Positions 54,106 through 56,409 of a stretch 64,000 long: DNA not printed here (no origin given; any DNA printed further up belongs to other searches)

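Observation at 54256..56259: MutS domain-V-only ATPase fused to a ~470-aa uncharacterised N-terminal region, in a block of unknown genes next to a tRNA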

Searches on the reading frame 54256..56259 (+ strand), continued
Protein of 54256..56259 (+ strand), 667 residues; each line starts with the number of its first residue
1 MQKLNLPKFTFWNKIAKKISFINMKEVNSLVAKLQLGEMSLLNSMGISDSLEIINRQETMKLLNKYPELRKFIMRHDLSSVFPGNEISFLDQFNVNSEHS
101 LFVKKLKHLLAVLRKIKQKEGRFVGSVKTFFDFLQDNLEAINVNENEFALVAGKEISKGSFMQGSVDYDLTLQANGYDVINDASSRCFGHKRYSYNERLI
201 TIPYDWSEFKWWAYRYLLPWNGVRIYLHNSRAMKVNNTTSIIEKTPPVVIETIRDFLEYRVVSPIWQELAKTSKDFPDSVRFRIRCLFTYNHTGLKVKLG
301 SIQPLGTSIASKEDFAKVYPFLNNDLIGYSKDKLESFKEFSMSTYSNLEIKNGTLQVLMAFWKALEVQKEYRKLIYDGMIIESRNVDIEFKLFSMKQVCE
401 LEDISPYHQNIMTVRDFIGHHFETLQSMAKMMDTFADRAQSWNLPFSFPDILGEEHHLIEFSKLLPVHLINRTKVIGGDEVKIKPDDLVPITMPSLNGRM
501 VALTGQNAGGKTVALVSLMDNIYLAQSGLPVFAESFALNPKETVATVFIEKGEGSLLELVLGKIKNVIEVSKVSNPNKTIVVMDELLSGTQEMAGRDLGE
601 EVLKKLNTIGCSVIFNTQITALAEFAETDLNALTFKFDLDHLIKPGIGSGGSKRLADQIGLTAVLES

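Call 29: find_related_loci(query=A2, collection=genome_contigs, flank=8000)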
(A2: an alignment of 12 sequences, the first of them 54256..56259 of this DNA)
Query A2 (667 aa) in genome_contigs; peptide patterns used: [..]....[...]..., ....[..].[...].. (x = any residue, [..] = any of these).
72 stretches matched a pattern; 18 encode a relative of the query (tblastn E <= 1e-3); 18 distinct loci.
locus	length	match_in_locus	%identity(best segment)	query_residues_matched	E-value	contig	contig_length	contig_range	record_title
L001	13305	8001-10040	30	1-666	2e-94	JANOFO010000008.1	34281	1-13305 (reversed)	MAG: Candidatus Paceibacterota bacterium isolate SOY_64_metabat_47 SOY_64_k141_3374701, whole genome shotgun sequence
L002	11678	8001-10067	31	6-661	3e-91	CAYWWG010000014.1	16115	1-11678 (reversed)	MAG TPA_asm: uncultured Candidatus Saccharibacteria bacterium isolate SRP135725_co1_60 genome assembly, contig: NODE_475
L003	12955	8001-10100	30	1-665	2e-84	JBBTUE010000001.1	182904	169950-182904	MAG: Patescibacteria group bacterium isolate H43-bin024_1 H43_bin024_1_000000000001, whole genome shotgun sequence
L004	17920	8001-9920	30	3-665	3e-84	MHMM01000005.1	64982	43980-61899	MAG: Candidatus Nealsonbacteria bacterium RIFOXYB1_FULL_40_15 rifoxyb1_full_scaffold_165, whole genome shotgun sequence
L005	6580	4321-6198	30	49-665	1e-78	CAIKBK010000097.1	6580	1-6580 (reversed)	MAG: Candidatus Vogelbacteria bacterium isolate AlinenSediments_bin-1675 genome assembly, contig: bin-1675:097/117, whol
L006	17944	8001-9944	30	4-665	4e-87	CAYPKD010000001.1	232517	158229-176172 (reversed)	MAG TPA_asm: uncultured Gammaproteobacteria bacterium isolate binchicken_co334_146 genome assembly, contig: NODE_24_leng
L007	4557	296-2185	29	11-660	4e-76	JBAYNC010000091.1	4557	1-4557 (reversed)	MAG: Patescibacteria group bacterium isolate SO_2016_LW1_55 scaffold33230_LW64-88_2016, whole genome shotgun sequence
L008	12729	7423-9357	32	1-665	6e-91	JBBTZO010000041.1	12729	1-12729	MAG: Patescibacteria group bacterium isolate H41-bin225_1 H41_bin225_1_000000000041, whole genome shotgun sequence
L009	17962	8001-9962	29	6-665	6e-68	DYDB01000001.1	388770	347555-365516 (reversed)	MAG TPA_asm: Micavibrio sp. isolate IMS_BF-2 NODE_1_length_388850_cov_43.7852, whole genome shotgun sequence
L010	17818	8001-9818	30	40-665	1e-67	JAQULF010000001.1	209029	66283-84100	MAG: Patescibacteria group bacterium isolate STD1_124 NODE_114_length_209029_cov_4.337412_Sandtown_D1, whole genome shot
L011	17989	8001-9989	27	14-666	5e-66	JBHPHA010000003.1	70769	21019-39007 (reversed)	Patescibacteria group bacterium isolate SAG AM-311-N19 NODE_3_length_70769_cov_33.083732, whole genome shotgun sequence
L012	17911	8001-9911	27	18-666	5e-64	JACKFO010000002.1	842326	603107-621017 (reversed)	MAG: Candidatus Nomurabacteria bacterium isolate HK-STAS-PATE-4 HK-STAS-PATE-4_2, whole genome shotgun sequence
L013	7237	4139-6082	26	3-665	5e-63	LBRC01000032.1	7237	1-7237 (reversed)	MAG: Parcubacteria group bacterium GW2011_GWA2_36_10 UR94_C0032, whole genome shotgun sequence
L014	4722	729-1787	37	309-665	4e-61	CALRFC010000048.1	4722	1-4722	MAG: Candidatus Nomurabacteria bacterium isolate Ike-100m-33 genome assembly, contig: Ike-100-c6724, whole genome shotgu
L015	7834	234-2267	26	3-666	8e-58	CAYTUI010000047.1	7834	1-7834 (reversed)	MAG TPA_asm: uncultured Gammaproteobacteria bacterium isolate SRP062349_co4_110 genome assembly, contig: NODE_2793_lengt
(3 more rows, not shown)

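Call 30: predict_structure(protein=window:54256-56259:+)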
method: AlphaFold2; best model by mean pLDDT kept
length: 667 residues; sequences in the alignment: 1
mean_pLDDT: 33.5   pTM: 0.23
mean pLDDT of the five models: 33.5, 27.3, 26.7, 26.3, 25.8
residues with pLDDT >= 90: 0; 70-90: 0; 50-70: 2; < 50: 665
segments of 3 or more residues with pLDDT < 50: 1-66, 68-603, 605-667
pLDDT, mean of each block of 10 residues (from residue 1): 32 38 40 39 36 38 44 42 37 37 41 41 38 37 36 30 22 24 25 26 30 30 26 24 32 38 40 42 41 39 41 40 32 28 25 31 33 32 37 35 29 30 31 30 30 28 25 23 28 28 30 30 28 25 28 32 32 32 35 41 44 36 39 36 40 42 35
secondary structure, 60 per line:
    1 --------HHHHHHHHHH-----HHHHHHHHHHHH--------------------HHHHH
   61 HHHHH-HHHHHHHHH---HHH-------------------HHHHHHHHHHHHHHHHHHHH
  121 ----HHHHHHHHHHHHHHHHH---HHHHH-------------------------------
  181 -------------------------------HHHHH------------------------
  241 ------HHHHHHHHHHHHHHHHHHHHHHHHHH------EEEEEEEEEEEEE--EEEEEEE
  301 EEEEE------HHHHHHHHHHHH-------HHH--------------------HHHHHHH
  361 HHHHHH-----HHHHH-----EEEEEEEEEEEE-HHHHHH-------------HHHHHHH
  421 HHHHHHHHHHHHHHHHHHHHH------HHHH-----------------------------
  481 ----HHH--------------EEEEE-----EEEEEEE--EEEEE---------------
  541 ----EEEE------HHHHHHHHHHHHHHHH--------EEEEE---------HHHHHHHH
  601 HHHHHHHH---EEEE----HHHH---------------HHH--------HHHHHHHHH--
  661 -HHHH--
elements in order: H9-18 H24-35 H56-65 H67-75 H101-120 H125-141 H145-149 H212-216 H247-272 E279-291 E294-305 H312-323 H354-366 H372-376 E382-393 H395-400 H414-441 H448-451 E502-506 E512-518 E521-525 E545-548 H555-570 E579-583 H593-608 E612-615 H620-623 H650-658 H662-665

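Call 41: find_homologous_proteins(query=A1, max_evalue=0.00001)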
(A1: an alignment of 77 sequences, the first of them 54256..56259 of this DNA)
Query A1 (77 sequences) (667 aa, profile of the alignment): 5 proteins with E <= 0.00001 among 8000 candidates.
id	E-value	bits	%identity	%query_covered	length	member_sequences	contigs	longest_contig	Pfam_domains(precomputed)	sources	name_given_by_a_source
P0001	1.5e-184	634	100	100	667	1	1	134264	-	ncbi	-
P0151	4.8e-9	54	27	19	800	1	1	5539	PF20297.5,PF00488.28,PF01713.28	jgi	-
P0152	3.5e-7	48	28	26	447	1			PF20297.5,PF00488.28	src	-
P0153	7.0e-6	43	22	40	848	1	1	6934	PF01624.26,PF05192.24,PF05188.24,PF05190.24,PF00488.28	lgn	-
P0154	7.2e-6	43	22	40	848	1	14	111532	PF01624.26,PF05192.24,PF05188.24,PF05190.24,PF00488.28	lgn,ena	-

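Call 42: predict_structure(alignment_id=A1)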
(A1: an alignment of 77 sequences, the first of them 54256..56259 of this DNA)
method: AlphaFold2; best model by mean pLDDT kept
length: 667 residues; sequences in the alignment: 77
mean_pLDDT: 90.4   pTM: 0.82
mean pLDDT of the five models: 90.4, 89.3, 88.5, 88.0, 87.5
residues with pLDDT >= 90: 448; 70-90: 175; 50-70: 44; < 50: 0
segments of 3 or more residues with pLDDT < 50: none
pLDDT, mean of each block of 10 residues (from residue 1): 91 98 84 94 97 98 98 93 86 87 96 98 97 98 95 86 95 81 89 72 60 60 82 78 94 95 91 82 95 93 78 70 73 85 82 88 92 94 89 80 93 96 98 97 98 96 97 92 97 94 93 96 98 98 95 90 96 97 93 94 98 97 98 96 94 85 86
secondary structure, 60 per line:
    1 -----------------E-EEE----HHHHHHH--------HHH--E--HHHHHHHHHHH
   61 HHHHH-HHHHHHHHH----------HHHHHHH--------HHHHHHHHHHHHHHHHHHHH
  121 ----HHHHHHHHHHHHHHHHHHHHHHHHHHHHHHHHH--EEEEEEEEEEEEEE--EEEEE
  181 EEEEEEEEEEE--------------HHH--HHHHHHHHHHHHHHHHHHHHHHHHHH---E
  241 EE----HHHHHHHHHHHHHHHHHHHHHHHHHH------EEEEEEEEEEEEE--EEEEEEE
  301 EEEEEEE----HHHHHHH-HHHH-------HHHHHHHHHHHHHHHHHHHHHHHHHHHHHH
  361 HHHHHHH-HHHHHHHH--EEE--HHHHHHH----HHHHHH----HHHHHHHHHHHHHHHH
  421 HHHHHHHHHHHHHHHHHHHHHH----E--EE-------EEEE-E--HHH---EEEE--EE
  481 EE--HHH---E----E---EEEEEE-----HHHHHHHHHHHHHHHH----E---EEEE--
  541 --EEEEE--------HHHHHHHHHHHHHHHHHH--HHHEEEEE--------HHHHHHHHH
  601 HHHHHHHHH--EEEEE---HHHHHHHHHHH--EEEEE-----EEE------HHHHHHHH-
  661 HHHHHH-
elements in order: E20-22 H27-33 H50-65 H67-75 H86-92 H101-120 H125-157 E160-173 E176-191 H211-236 E240-242 H247-272 E279-291 E294-307 H312-318 H320-323 H331-367 H369-376 E379-381 H384-390 H395-400 H405-442 E459-462 E473-476 E479-482 E500-505 H511-526 E535-538 E543-547 H556-573 E579-583 H592-609 E612-616 H620-630 E633-637 E643-645 H652-659 H661-666

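Call 43: list_cluster_members(proteins=[P0001, P0003, P0004, P0005, P0006, P0007, P0008, P0009, P0011, P0012])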
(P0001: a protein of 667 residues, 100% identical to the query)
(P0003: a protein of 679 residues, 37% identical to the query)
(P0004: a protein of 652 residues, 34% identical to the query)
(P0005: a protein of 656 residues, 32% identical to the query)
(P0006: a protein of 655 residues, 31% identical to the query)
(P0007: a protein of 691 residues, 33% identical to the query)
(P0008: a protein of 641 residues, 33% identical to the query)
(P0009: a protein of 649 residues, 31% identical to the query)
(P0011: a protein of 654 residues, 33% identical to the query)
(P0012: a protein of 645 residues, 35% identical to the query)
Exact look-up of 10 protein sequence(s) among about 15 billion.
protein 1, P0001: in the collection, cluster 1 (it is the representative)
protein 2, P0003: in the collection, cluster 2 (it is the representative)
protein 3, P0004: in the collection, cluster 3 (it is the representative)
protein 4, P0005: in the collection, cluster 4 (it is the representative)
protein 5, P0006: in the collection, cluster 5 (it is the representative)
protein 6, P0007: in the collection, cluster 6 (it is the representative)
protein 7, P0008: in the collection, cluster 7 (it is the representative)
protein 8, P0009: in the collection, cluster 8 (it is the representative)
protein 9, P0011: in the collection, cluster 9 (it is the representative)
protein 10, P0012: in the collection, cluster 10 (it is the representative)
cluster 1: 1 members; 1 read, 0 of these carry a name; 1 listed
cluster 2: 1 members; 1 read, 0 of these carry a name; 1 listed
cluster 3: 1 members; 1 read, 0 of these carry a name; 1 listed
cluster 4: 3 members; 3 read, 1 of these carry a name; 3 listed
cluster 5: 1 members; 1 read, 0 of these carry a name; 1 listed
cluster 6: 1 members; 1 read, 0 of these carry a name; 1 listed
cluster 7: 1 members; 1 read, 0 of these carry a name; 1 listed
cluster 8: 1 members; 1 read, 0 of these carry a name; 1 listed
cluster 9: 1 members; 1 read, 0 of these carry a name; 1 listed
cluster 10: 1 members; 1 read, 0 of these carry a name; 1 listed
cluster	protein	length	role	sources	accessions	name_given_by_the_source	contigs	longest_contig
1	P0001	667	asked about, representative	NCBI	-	-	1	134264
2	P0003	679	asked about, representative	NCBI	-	-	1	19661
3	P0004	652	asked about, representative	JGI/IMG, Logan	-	-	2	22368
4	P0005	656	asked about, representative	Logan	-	-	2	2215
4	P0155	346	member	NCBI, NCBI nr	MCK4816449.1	hypothetical protein KA005_11835, partial [bacterium] | hypothetical protein [bacterium]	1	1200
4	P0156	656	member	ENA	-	-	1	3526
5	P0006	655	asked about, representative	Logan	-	-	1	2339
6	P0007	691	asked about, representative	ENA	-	-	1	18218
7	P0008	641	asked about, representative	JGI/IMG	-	-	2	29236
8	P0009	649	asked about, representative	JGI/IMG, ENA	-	-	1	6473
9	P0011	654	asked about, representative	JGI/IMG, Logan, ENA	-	-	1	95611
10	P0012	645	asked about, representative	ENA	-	-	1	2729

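Call 47: fold_search(model_id=the predicted structure, library=pdb)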
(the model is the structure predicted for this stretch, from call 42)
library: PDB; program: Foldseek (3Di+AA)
matches with E <= 10: 1161; with E <= 0.001: 155
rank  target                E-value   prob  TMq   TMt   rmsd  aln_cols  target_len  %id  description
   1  8rau_A                4.8e-13  1.00  0.45  0.35  14.5       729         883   13  The crystal structure of DNA-bound human MutSbeta (MSH2/MSH3) in the canonical mismatch bound conformation with ADP bo (released 2025-06-11)
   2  8rb1_A                6.5e-13  1.00  0.42  0.33  15.7       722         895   13  The crystal structure of DNA-bound human MutSbeta (MSH2_K675R/MSH3_K902R) in the canonical mismatch bound conformation (released 2025-06-11)
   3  8rav_A                8.0e-13  1.00  0.42  0.34  15.5       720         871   13  The crystal structure of DNA-bound human MutSbeta (MSH2/MSH3) in the canonical mismatch bound conformation with ADP bo (released 2025-06-11)
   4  8r7v_A                1.5e-12  1.00  0.40  0.32  17.7       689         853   13  MutSbeta bound to compound CHDI-00898647 in the canonical DNA-mismatch bound form (released 2024-10-30)
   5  3thz_A                1.6e-12  1.00  0.45  0.35  14.3       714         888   13  Human MutSbeta complexed with an IDL of 6 bases (Loop6) and ADP (released 2011-12-21)
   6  8rb2_A                1.8e-12  1.00  0.41  0.33  15.9       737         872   13  The crystal structure of DNA-bound human MutSbeta (MSH2_E749A/MSH3_E976A) in the canonical mismatch bound conformation (released 2025-06-11)
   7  8oma_A                2.3e-12  1.00  0.38  0.34  19.8       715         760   13  MutSbeta bound to 61bp homoduplex DNA (released 2023-05-24)
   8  9kce_C                2.4e-12  1.00  0.28  0.38   9.0       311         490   19  Crystal Structure of the ATP analog-bound closed state of Thermotoga maritima MutS2 (released 2025-09-10)
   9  1ng9_B                3.1e-12  1.00  0.39  0.34  14.4       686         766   12  E.coli MutS R697A: an ATPase-asymmetry mutant (released 2003-02-11)
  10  8raw_A                3.5e-12  1.00  0.39  0.31  15.1       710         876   13  The crystal structure of DNA-bound human MutSbeta (MSH2/MSH3_G901D) in the canonical mismatch bound conformation with  (released 2025-06-11)
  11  8olx_A                3.7e-12  1.00  0.41  0.33  16.0       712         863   12  MutSbeta bound to (CAG)2 DNA (canonical form) (released 2023-05-24)
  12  8rb2_E                4.0e-12  1.00  0.44  0.34  14.3       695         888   13  The crystal structure of DNA-bound human MutSbeta (MSH2_E749A/MSH3_E976A) in the canonical mismatch bound conformation (released 2025-06-11)
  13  1wbb_B                4.0e-12  1.00  0.39  0.35  15.8       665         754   12  Crystal structure of E. coli DNA mismatch repair enzyme MutS, E38A mutant, in complex with a G.T mismatch (released 2006-01-18)
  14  3thy_A                4.5e-12  1.00  0.41  0.32  14.4       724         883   13  Human MutSbeta complexed with an IDL of 2 bases (Loop2) and ADP (released 2011-12-21)
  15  7vuf_D                4.7e-12  1.00  0.29  0.41   7.5       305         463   21  Crystal Structure of the core region of Thermus thermophilus MutS2. (released 2022-04-06)
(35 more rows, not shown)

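Call 50: search_protein_families(library=pfam, alignment_id=A3, max_evalue=1)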
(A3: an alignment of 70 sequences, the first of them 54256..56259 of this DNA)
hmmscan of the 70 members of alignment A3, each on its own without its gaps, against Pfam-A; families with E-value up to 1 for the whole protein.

A. member 1, window:54256-56259:+ (667 aa): 2 families
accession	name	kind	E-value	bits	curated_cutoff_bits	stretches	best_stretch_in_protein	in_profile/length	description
PF00488.27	MutS_V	-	3.6e-05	24.3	30.2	1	503-632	3-133/188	MutS domain V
PF21794.3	RAD51D_N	-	0.16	12.6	27.3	0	409-431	23-45/60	RAD51D, N-terminal domain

B. families by the number of members that match (of 70 scanned): 72 families (the first 25 are shown)
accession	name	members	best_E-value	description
PF00488.27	MutS_V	70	2.3e-11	MutS domain V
PF13476.12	AAA_23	11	0.0003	AAA domain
PF13481.12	AAA_25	9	0.011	AAA domain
PF00005.33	ABC_tran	9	0.015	ABC transporter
PF05192.23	MutS_III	8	4.9e-05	MutS domain III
PF22062.2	DPOA2_OB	8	0.05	DNA polymerase alpha subunit B, OB domain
PF00004.35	AAA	6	0.0018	ATPase family associated with various cellular activities (AAA)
PF13401.12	AAA_22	5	0.1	AAA domain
PF13604.12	AAA_30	4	0.0033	AAA domain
PF25199.1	nSTAND_NTPase5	3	0.0031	Novel STAND NTPase 5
PF20720.3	nSTAND3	3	0.0055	Novel STAND NTPase 3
PF13245.12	AAA_19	2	0.15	AAA domain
PF13238.12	AAA_18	2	0.2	AAA domain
PF18117.6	EDS1_EP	1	0.00064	Enhanced disease susceptibility 1 protein EP domain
PF03266.21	NTPase_1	1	0.0029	NTPase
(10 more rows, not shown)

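Call 63: search_protein_families(library=ncbifam, alignment_id=A3, max_evalue=0.001)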
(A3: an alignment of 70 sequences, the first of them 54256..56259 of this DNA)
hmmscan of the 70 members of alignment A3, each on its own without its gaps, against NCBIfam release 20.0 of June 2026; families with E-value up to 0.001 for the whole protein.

A. member 1, window:54256-56259:+ (667 aa): 2 families
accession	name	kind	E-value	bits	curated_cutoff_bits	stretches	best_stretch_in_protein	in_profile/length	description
TIGR01069.2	mutS2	equivalog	2.2e-13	49.5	400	1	484-631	312-461/790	endonuclease MutS2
NF052383.1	ATPase_KamC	equivalog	3.7e-10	39.2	300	1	480-617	290-426/508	lysine 5,6-aminomutase reactivase ATPase KamC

B. families by the number of members that match (of 70 scanned): 11 families
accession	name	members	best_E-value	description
NF052383.1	ATPase_KamC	68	4.6e-15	lysine 5,6-aminomutase reactivase ATPase KamC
TIGR01069.2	mutS2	67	3.4e-18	endonuclease MutS2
NF003810.1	PRK05399.1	27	7.2e-10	DNA mismatch repair protein MutS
TIGR01070.1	mutS1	16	4e-07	DNA mismatch repair protein MutS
TIGR02982.1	heterocyst_DevA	1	8.3e-05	ABC exporter ATP-binding subunit, DevA family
TIGR03740.1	galliderm_ABC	1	0.0001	lantibiotic protection ABC transporter ATP-binding subunit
TIGR02324.1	CP_lyasePhnL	1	0.00012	phosphonate C-P lyase system protein PhnL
TIGR01321.1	TrpR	1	0.0002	trp operon repressor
NF001790.0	PRK00517.3-3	1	0.00058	50S ribosomal protein L11 methyltransferase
NF001666.0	PRK00431.2-2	1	0.00066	ADP-ribose-binding protein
NF050009.1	TA_VapB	1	0.00076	type II toxin-antitoxin system VapB family antitoxin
